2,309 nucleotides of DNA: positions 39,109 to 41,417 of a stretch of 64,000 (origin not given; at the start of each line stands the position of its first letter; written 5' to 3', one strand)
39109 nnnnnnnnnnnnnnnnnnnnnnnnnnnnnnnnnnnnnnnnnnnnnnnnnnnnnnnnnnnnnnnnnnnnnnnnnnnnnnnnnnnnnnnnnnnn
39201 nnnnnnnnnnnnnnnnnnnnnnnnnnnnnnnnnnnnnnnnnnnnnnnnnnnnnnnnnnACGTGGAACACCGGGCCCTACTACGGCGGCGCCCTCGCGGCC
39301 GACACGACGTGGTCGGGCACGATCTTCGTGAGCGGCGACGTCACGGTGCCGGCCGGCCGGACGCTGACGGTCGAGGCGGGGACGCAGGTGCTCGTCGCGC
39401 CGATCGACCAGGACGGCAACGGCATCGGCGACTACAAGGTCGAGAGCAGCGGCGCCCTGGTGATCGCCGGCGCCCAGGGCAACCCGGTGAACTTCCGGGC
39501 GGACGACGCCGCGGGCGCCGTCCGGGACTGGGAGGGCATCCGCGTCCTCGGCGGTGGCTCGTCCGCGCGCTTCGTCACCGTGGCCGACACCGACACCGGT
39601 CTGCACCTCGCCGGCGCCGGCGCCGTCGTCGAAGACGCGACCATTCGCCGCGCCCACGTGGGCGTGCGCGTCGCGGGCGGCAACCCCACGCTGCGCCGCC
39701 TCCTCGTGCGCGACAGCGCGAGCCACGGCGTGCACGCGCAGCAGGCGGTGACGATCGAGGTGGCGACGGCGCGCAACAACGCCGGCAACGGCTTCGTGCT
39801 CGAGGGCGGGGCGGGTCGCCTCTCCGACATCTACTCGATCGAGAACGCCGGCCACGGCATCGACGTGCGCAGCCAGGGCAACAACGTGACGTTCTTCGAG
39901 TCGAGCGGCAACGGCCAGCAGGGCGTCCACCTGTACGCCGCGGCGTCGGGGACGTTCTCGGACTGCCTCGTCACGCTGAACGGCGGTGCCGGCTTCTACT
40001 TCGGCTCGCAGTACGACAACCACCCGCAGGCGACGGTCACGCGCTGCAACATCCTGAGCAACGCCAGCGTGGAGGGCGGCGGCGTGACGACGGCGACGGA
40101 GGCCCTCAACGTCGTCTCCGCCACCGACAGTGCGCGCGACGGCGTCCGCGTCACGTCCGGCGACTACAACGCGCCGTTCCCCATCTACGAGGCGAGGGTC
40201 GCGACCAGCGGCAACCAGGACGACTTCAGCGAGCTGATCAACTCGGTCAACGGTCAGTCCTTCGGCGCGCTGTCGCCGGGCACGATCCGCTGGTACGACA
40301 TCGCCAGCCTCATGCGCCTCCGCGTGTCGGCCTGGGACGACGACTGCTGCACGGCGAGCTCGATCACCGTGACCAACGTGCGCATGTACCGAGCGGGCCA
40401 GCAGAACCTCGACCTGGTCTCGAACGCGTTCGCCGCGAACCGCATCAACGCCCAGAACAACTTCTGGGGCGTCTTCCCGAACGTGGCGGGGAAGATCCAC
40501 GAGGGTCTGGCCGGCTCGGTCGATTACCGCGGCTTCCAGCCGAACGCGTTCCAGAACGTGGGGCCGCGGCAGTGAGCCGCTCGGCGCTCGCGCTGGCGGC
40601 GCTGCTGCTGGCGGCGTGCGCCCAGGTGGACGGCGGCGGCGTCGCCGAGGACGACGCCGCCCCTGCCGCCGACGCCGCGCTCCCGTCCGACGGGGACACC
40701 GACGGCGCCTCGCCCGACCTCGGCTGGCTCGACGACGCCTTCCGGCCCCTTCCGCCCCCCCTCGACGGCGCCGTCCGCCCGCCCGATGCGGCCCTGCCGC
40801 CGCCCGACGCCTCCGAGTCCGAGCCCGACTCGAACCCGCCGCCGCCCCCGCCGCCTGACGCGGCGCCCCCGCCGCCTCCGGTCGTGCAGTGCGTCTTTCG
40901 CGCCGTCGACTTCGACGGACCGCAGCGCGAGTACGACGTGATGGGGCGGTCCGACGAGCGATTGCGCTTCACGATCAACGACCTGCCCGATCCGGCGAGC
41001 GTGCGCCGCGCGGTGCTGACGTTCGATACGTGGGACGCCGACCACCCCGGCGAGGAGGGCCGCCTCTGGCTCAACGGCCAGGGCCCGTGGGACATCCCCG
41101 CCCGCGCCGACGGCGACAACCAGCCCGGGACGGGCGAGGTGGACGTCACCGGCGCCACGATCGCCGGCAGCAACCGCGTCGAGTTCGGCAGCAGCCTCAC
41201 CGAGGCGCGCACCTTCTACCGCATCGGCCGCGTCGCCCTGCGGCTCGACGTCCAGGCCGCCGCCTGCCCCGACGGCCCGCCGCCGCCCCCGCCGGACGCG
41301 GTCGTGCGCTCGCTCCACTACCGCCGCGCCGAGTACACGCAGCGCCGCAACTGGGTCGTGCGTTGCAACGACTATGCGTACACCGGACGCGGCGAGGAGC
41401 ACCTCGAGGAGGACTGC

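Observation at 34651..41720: Giant adhesin-like lipoprotein with a tandem duplication of a beta-helix plus 'DDCCTAS' module, coupled by a GTGA overlap to a partner lipoprotein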

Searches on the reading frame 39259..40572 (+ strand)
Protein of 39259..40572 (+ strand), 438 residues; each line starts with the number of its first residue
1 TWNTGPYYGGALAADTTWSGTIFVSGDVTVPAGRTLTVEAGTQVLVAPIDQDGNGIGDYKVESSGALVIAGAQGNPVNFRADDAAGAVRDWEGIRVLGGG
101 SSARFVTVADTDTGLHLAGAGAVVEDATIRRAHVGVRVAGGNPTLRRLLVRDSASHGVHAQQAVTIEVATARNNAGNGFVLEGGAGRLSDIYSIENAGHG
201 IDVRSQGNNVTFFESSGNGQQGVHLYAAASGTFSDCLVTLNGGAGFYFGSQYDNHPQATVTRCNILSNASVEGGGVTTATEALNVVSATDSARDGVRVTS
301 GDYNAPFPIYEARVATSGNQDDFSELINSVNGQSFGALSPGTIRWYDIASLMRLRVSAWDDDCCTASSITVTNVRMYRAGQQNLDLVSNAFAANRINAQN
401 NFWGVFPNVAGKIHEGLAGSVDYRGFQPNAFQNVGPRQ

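Call 37: predict_structure(alignment_id=A3)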
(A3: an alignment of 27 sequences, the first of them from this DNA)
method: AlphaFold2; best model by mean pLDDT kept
length: 438 residues; sequences in the alignment: 27
mean_pLDDT: 94.5   pTM: 0.92
mean pLDDT of the five models: 94.5, 94.3, 93.8, 93.4, 93.0
residues with pLDDT >= 90: 382; 70-90: 51; 50-70: 4; < 50: 1
segments of 3 or more residues with pLDDT < 50: none
pLDDT, mean of each block of 10 residues (from residue 1): 72 97 96 98 97 94 98 98 95 96 98 98 98 98 98 98 98 99 97 98 98 98 98 98 97 96 94 86 93 89 95 93 91 88 91 94 87 95 95 93 88 94 94 92
secondary structure, 60 per line:
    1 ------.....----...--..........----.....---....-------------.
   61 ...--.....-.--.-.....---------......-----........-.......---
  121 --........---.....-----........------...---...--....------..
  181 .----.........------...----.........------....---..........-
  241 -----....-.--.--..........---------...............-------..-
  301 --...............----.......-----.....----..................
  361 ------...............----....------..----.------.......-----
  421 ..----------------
elements in order: E7-11 E16-18 E21-30 E35-39 E43-46 E60-63 E66-70 E77-81 E91-96 E102-109 E111-117 E123-130 E134-138 E144-151 E158-160 E164-166 E169-172 E179-181 E186-194 E201-203 E208-216 E223-226 E230-239 E246-249 E257-266 E276-290 E303-317 E322-328 E334-338 E343-360 E367-381 E386-389 H409-412 E413-415

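Call 41: fold_search(model_id=the predicted structure, library=pdb)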
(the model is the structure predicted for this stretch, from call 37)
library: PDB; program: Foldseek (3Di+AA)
matches with E <= 10: 1606; with E <= 0.001: 43
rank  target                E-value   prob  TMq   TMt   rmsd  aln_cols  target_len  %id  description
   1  5w6h_A                7.8e-06  1.00  0.21  0.16  16.3       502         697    8  Crystal structure of Bacteriophage CBA120 tailspike protein 4 enzymatically active domain (TSP4dN, orf213) (released 2018-10-24)
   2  6w4q_E                2.2e-05  1.00  0.37  0.23  17.2       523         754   12  Crystal structure of full-length tailspike protein 2 (TSP2, ORF211) ) from Escherichia coli O157:H7 bacteriophage CAB1 (released 2021-01-20)
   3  6w4q_D                3.0e-05  1.00  0.33  0.20  16.0       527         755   12  Crystal structure of full-length tailspike protein 2 (TSP2, ORF211) ) from Escherichia coli O157:H7 bacteriophage CAB1 (released 2021-01-20)
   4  6w4q_A                3.0e-05  1.00  0.31  0.19  16.6       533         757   13  Crystal structure of full-length tailspike protein 2 (TSP2, ORF211) ) from Escherichia coli O157:H7 bacteriophage CAB1 (released 2021-01-20)
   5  7lzj_A                4.7e-05  1.00  0.27  0.18  13.0       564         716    8  DpK2 bacteriophage tail spike depolymerase (released 2021-08-25)
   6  5w6p_A                4.7e-05  1.00  0.32  0.22  16.8       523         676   12  Crystal structure of Bacteriophage CBA120 tailspike protein 2 enzymatically active domain (TSP2dN, orf211) (released 2018-10-24)
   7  4xlh                  5.9e-05  1.00  0.25  0.20  18.3       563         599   10  Tailspike protein double mutant D339A/E372A of E. coli bacteriophage HK620 (released 2016-01-20)
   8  4xnf                  6.5e-05  0.97  0.20  0.16  18.1       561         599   10  Tailspike protein double mutant D339A/E372Q of E. coli bacteriophage HK620 (released 2016-01-27)
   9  6w4q_B                7.9e-05  0.99  0.26  0.16  17.5       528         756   11  Crystal structure of full-length tailspike protein 2 (TSP2, ORF211) ) from Escherichia coli O157:H7 bacteriophage CAB1 (released 2021-01-20)
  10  4xm3_A                7.9e-05  0.98  0.21  0.17  17.8       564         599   11  Tailspike protein mutant E372A of E. coli bacteriophage HK620 in complex with pentasaccharide (released 2016-01-27)
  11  6w4q_F                9.6e-05  1.00  0.31  0.19  18.7       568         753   12  Crystal structure of full-length tailspike protein 2 (TSP2, ORF211) ) from Escherichia coli O157:H7 bacteriophage CAB1 (released 2021-01-20)
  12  4xkv                  1.1e-04  1.00  0.25  0.19  17.7       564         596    9  Tailspike protein mutant D339N of E. coli bacteriophage HK620 (released 2016-01-20)
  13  4xlc                  1.2e-04  0.99  0.21  0.17  16.8       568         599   11  Tailspike protein double mutant D339N/E372A of E. coli bacteriophage HK620 (released 2016-01-20)
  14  6f7k_B                1.3e-04  1.00  0.27  0.23  18.3       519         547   10  Crystal structure of Dettilon tailspike protein (gp208) (released 2018-12-19)
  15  6w4q_C                1.3e-04  1.00  0.32  0.20  17.1       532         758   12  Crystal structure of full-length tailspike protein 2 (TSP2, ORF211) ) from Escherichia coli O157:H7 bacteriophage CAB1 (released 2021-01-20)
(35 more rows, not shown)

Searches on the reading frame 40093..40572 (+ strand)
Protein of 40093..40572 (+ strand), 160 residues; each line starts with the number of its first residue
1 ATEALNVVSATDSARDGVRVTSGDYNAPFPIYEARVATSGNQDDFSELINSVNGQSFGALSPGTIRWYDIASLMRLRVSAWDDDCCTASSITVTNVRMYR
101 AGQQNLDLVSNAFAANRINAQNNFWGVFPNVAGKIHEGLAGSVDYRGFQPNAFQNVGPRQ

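Call 8: find_homologous_proteins(query=window:40093-40572:+, max_evalue=0.001)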
Query seq(160 aa): 84 candidates shared short words with the query, none scored E <= 0.001.

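Call 57: search_protein_families(library=pfam, proteins=[window:40108-40572:+], max_evalue=10)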
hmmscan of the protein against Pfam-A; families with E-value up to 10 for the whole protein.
seq(155 aa): 0 families

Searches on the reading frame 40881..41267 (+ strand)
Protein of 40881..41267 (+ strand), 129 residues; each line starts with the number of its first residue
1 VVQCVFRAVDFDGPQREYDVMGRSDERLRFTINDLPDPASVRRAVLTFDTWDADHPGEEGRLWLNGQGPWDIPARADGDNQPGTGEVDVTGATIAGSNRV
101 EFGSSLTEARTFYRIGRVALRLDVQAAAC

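Call 57: search_protein_families(library=pfam, proteins=[window:40881-41267:+], max_evalue=10)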
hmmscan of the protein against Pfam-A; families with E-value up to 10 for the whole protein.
seq(129 aa): 1 family
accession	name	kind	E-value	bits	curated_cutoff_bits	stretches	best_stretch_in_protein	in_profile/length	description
PF11824.13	DUF3344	-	0.023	14.7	27.2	1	29-115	189-267/275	Protein of unknown function (DUF3344)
